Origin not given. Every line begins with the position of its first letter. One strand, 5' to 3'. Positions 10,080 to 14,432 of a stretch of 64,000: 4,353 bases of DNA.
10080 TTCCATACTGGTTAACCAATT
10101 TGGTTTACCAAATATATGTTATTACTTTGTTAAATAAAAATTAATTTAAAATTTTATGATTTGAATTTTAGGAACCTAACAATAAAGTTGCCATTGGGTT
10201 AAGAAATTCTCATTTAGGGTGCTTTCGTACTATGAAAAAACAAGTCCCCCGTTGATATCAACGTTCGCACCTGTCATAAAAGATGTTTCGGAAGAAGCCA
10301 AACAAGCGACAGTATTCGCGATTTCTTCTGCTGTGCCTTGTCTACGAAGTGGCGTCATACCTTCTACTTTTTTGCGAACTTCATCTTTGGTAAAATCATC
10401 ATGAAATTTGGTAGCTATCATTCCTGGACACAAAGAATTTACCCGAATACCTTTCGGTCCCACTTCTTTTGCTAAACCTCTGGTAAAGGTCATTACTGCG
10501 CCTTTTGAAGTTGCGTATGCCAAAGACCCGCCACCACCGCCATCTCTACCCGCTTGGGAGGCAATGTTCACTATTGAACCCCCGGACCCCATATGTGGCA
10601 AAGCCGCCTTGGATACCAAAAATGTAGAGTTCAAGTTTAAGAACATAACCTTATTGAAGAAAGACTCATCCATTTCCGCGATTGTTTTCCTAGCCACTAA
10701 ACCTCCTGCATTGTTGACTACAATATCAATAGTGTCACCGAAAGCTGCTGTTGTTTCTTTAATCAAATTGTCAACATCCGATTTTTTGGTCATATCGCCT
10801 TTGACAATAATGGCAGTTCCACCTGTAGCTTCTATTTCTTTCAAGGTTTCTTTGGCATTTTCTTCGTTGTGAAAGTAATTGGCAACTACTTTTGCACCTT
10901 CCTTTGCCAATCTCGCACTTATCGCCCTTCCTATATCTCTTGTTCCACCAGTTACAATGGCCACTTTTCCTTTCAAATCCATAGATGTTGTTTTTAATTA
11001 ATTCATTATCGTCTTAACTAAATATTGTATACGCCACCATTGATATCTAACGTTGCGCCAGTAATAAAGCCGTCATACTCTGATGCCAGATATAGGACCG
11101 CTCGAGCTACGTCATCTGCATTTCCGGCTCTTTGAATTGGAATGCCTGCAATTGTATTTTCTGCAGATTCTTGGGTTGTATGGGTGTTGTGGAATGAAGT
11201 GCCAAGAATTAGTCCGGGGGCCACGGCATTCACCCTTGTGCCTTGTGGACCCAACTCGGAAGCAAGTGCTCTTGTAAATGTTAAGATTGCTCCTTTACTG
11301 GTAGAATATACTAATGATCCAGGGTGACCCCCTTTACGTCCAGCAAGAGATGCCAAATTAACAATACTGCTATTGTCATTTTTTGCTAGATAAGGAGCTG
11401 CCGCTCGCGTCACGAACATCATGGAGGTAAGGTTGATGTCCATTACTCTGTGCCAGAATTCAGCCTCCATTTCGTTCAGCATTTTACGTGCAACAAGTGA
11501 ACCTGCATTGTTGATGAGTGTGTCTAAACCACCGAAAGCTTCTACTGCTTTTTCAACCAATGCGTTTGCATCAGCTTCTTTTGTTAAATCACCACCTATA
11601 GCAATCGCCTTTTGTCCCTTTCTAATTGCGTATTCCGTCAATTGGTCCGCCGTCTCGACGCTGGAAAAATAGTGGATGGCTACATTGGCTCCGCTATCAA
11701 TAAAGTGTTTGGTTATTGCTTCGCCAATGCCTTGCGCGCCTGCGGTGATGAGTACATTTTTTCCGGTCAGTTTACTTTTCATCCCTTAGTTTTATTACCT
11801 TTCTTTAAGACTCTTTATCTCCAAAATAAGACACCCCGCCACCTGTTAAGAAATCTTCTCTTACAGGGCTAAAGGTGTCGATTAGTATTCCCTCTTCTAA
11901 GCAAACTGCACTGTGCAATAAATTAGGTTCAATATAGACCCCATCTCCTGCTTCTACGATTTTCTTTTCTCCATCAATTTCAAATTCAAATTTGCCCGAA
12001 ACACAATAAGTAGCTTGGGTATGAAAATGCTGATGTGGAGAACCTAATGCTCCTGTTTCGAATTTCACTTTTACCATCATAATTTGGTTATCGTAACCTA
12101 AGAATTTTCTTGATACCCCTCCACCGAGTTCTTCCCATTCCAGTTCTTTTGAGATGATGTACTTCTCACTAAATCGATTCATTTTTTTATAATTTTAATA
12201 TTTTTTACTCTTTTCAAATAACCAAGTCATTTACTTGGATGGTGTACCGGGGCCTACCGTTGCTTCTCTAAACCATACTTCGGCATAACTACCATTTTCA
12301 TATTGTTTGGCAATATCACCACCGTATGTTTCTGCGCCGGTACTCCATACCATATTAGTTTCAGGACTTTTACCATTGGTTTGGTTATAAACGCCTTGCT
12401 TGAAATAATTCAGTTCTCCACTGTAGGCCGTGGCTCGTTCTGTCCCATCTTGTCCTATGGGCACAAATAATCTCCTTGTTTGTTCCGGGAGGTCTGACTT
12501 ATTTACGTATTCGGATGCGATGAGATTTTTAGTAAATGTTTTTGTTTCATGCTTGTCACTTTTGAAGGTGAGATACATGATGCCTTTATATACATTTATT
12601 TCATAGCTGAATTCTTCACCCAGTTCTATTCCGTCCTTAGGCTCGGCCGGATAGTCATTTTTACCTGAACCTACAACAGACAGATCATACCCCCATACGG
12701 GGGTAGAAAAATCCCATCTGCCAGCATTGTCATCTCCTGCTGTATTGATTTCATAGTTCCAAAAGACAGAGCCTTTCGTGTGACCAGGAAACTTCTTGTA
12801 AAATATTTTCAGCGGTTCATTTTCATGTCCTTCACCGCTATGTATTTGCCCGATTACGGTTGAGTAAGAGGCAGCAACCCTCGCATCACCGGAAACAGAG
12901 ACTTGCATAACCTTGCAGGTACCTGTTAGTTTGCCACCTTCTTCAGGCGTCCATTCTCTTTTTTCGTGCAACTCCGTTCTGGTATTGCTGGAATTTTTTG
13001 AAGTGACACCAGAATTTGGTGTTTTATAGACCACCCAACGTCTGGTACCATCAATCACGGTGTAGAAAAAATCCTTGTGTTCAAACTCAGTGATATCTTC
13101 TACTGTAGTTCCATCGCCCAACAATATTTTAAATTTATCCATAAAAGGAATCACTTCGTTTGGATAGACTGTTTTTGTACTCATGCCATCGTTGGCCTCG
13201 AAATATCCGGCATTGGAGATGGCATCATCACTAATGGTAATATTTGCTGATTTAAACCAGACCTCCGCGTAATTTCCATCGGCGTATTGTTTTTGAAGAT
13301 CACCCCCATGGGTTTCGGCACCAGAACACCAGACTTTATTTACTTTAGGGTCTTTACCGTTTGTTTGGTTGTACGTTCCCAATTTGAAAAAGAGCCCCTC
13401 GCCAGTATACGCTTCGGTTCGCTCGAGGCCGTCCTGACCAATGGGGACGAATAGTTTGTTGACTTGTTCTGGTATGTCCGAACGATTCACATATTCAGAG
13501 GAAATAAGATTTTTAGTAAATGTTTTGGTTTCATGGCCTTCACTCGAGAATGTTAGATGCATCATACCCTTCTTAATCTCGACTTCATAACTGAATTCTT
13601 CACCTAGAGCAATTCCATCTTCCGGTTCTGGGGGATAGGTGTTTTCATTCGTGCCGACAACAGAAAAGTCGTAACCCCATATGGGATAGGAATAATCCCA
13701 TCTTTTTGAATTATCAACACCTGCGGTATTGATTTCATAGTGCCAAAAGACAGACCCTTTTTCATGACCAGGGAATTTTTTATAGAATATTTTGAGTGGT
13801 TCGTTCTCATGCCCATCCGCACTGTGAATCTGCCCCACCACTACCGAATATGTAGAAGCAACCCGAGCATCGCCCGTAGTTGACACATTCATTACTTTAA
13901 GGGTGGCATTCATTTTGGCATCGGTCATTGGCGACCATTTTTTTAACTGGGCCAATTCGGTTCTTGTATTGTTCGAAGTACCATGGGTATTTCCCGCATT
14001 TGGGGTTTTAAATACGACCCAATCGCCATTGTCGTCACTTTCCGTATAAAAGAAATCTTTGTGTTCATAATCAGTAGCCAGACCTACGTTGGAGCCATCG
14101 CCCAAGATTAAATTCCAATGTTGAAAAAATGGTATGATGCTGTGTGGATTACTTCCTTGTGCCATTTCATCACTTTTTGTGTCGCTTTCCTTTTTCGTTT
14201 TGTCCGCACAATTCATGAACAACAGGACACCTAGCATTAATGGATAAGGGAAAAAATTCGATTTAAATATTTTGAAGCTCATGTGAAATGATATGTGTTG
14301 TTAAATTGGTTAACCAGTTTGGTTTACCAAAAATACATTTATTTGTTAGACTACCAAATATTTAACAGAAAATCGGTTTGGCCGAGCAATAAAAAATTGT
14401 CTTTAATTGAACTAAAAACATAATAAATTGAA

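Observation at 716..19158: A double-box operator fused to the -7 promoter box recurs at four promoters of the alginate locus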

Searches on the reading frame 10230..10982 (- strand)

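Call 8: search_protein_families(library=pfam, proteins=[window:10230-10982:-])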
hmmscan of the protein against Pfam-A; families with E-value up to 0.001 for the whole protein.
window:10230-10982:- (250 aa): 5 families
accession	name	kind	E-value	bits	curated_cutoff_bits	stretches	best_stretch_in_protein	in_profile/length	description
PF13561.12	adh_short_C2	-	1.5e-62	211.7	27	1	15-247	6-235/236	Enoyl-(Acyl carrier protein) reductase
PF00106.31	adh_short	-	7.2e-54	182.7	26.6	1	6-200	1-193/195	short chain dehydrogenase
PF08659.16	KR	-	1.1e-11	45.4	22.6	1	9-145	4-139/180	KR domain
PF23441.1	SDR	-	2.1e-11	44.2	27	1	62-205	68-210/258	SDR-like rossmann domain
PF01370.27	Epimerase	-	9.5e-06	25.6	20.9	1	9-78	2-64/240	NAD dependent epimerase/dehydratase family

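Call 44: search_protein_families(library=ncbifam, proteins=[window:10230-10982:-])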
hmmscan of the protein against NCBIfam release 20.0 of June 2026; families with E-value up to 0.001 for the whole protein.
window:10230-10982:- (250 aa): 236 families (the best 25 are shown)
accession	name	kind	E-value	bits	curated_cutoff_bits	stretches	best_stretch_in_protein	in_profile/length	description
NF005559.1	PRK07231.1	subfamily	8.3e-67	225.3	215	1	3-248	2-248/249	glucose 1-dehydrogenase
TIGR01830.1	3oxo_ACP_reduc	equivalog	1.8e-59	201.3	297.75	1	8-248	1-239/239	3-oxoacyl-[acyl-carrier-protein] reductase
NF004198.0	PRK05653.1-3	equivalog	3.5e-58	197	296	1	3-248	5-247/248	3-oxoacyl-ACP reductase FabG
NF052558.1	MBtsdlDhBudC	equivalog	4.8e-58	196.7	270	1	4-247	2-241/250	meso-2,3-butanediol dehydrogenase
NF006493.1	PRK08936.1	subfamily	3.3e-57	193.7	420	1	2-247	4-250/261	glucose-1-dehydrogenase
NF004818.0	PRK06172.1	equivalog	3.8e-57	193.5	336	1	1-248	3-251/253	SDR family oxidoreductase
NF009466.0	PRK12826.1-2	subfamily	1.1e-55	188.8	222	1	6-248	4-245/248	3-oxoacyl-ACP reductase FabG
NF004791.0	PRK06138.1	equivalog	1.4e-55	188.3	312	1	1-248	1-250/252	SDR family oxidoreductase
NF004777.0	PRK06123.1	equivalog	4.1e-55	186.9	383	1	6-246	4-248/249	SDR family oxidoreductase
NF005214.0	PRK06701.1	subfamily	5.9e-54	183.3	413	1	3-248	46-290/293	SDR family oxidoreductase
NF006070.0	PRK08213.1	subfamily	7.1e-54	183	279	1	2-247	9-256/259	gluconate 5-dehydrogenase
NF009464.0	PRK12824.1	subfamily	7.5e-54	183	269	1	6-248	3-243/245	3-oxoacyl-ACP reductase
TIGR01829.1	AcAcCoA_reduct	subfamily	1.7e-53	181.8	302.1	1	6-248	1-241/242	acetoacetyl-CoA reductase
NF005400.0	PRK06947.1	equivalog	1.9e-53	181.3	367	1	5-246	6-251/252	SDR family oxidoreductase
NF047420.2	EF_P_mod_YmfI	equivalog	1.7e-52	178.5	238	1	8-247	2-235/236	elongation factor P 5-aminopentanone reductase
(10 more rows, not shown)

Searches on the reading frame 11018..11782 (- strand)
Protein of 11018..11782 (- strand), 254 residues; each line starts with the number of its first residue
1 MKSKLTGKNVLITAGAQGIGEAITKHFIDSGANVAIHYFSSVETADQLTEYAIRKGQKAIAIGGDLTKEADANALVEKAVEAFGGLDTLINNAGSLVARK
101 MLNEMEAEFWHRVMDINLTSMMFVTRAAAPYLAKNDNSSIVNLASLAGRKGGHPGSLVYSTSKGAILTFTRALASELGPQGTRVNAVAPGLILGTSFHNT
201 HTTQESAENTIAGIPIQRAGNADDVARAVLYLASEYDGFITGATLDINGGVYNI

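Call 8: search_protein_families(library=pfam, proteins=[window:11018-11782:-])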
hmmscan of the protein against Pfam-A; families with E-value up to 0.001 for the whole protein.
window:11018-11782:- (254 aa): 4 families
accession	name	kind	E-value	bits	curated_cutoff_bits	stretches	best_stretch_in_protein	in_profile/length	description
PF13561.12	adh_short_C2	-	1.4e-58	198.7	27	1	16-251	5-235/236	Enoyl-(Acyl carrier protein) reductase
PF00106.31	adh_short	-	4.1e-50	170.4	26.6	1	8-202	1-191/195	short chain dehydrogenase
PF23441.1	SDR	-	1.1e-13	51.7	27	1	3-252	3-256/258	SDR-like rossmann domain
PF08659.16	KR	-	3.7e-09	37.2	22.6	1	10-187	3-173/180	KR domain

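Call 44: search_protein_families(library=ncbifam, proteins=[window:11018-11782:-])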
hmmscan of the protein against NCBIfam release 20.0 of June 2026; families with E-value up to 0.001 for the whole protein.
window:11018-11782:- (254 aa): 233 families (the best 25 are shown)
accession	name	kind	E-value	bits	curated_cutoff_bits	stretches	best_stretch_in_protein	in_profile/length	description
NF005559.1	PRK07231.1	subfamily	1.5e-66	224.4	215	1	5-251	2-247/249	glucose 1-dehydrogenase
NF009466.0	PRK12826.1-2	subfamily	2.2e-65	220.6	222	1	8-252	4-245/248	3-oxoacyl-ACP reductase FabG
NF004198.0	PRK05653.1-3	equivalog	9.7e-62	208.6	296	1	2-252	2-247/248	3-oxoacyl-ACP reductase FabG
TIGR01830.1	3oxo_ACP_reduc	equivalog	2.8e-56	190.9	297.75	1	10-252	1-239/239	3-oxoacyl-[acyl-carrier-protein] reductase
NF052558.1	MBtsdlDhBudC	equivalog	9e-56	189.2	270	1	6-251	2-241/250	meso-2,3-butanediol dehydrogenase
NF009546.0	PRK12935.1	equivalog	8.9e-55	185.9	418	1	4-252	3-246/247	acetoacetyl-CoA reductase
NF009468.0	PRK12826.1-4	equivalog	6.2e-54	183.4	318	1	2-250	2-246/256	SDR family oxidoreductase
NF005214.0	PRK06701.1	subfamily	1.2e-53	182.3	413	1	3-252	44-290/293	SDR family oxidoreductase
NF047420.2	EF_P_mod_YmfI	equivalog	3.7e-53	180.7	238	1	10-252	2-236/236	elongation factor P 5-aminopentanone reductase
NF006070.0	PRK08213.1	subfamily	2.8e-52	177.8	279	1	4-252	9-257/259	gluconate 5-dehydrogenase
NF009464.0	PRK12824.1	subfamily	4e-52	177.3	269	1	8-252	3-243/245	3-oxoacyl-ACP reductase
NF004199.0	PRK05653.1-4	equivalog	4.3e-52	177.1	301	1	4-252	2-246/247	3-oxoacyl-ACP reductase FabG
NF006598.0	PRK09135.1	equivalog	9.4e-52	176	288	1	7-250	6-244/249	pteridine reductase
NF004791.0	PRK06138.1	equivalog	1.4e-51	175.2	312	1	4-251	2-249/252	SDR family oxidoreductase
NF006493.1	PRK08936.1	subfamily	2.2e-51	174.6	420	1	1-251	1-250/261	glucose-1-dehydrogenase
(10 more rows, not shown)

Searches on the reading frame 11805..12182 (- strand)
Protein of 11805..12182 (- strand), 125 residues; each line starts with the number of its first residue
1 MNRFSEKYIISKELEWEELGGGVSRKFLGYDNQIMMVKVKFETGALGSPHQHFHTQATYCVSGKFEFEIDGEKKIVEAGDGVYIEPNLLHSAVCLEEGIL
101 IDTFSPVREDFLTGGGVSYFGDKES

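Call 66: search_protein_families(library=pfam, proteins=[window:11805-12182:-])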
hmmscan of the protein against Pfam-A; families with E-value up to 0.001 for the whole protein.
window:11805-12182:- (125 aa): 2 families
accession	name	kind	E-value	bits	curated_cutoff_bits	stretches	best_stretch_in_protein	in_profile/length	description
PF07883.17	Cupin_2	-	5e-12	45.8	27.2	1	39-95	3-59/70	Cupin domain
PF12973.13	Cupin_7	-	1.2e-08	35.1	27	1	7-101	4-97/105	ChrR Cupin-like domain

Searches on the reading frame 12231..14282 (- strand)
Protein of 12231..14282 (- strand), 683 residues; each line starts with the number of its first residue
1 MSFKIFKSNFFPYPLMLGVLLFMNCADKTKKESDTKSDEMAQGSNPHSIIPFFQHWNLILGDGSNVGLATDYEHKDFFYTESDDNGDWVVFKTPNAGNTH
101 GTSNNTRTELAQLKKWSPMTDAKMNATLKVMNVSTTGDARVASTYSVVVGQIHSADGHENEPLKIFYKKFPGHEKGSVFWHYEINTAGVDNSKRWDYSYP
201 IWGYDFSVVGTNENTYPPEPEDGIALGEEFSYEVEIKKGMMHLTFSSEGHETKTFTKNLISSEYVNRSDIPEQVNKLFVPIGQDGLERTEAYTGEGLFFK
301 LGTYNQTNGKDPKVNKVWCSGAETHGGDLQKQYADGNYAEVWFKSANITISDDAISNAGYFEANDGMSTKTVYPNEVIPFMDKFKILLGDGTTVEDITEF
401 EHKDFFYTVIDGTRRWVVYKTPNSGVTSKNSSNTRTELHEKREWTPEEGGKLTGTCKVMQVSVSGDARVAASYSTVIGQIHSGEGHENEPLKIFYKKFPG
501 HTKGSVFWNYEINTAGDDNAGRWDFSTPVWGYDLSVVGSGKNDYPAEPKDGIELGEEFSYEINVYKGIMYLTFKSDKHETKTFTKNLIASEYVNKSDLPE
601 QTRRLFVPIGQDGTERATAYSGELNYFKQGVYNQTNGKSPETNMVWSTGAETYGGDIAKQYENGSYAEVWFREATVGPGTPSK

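Call 8: search_protein_families(library=pfam, proteins=[window:12231-14282:-])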
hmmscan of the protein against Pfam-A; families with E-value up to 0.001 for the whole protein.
window:12231-14282:- (683 aa): 1 family
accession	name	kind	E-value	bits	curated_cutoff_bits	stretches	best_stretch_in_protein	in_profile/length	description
PF08787.18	Alginate_lyase2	-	8e-101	337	29.7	2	54-349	4-224/225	Alginate lyase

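Call 44: search_protein_families(library=ncbifam, proteins=[window:12231-14282:-])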
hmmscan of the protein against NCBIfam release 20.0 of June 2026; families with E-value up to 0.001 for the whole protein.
window:12231-14282:- (683 aa): 0 families
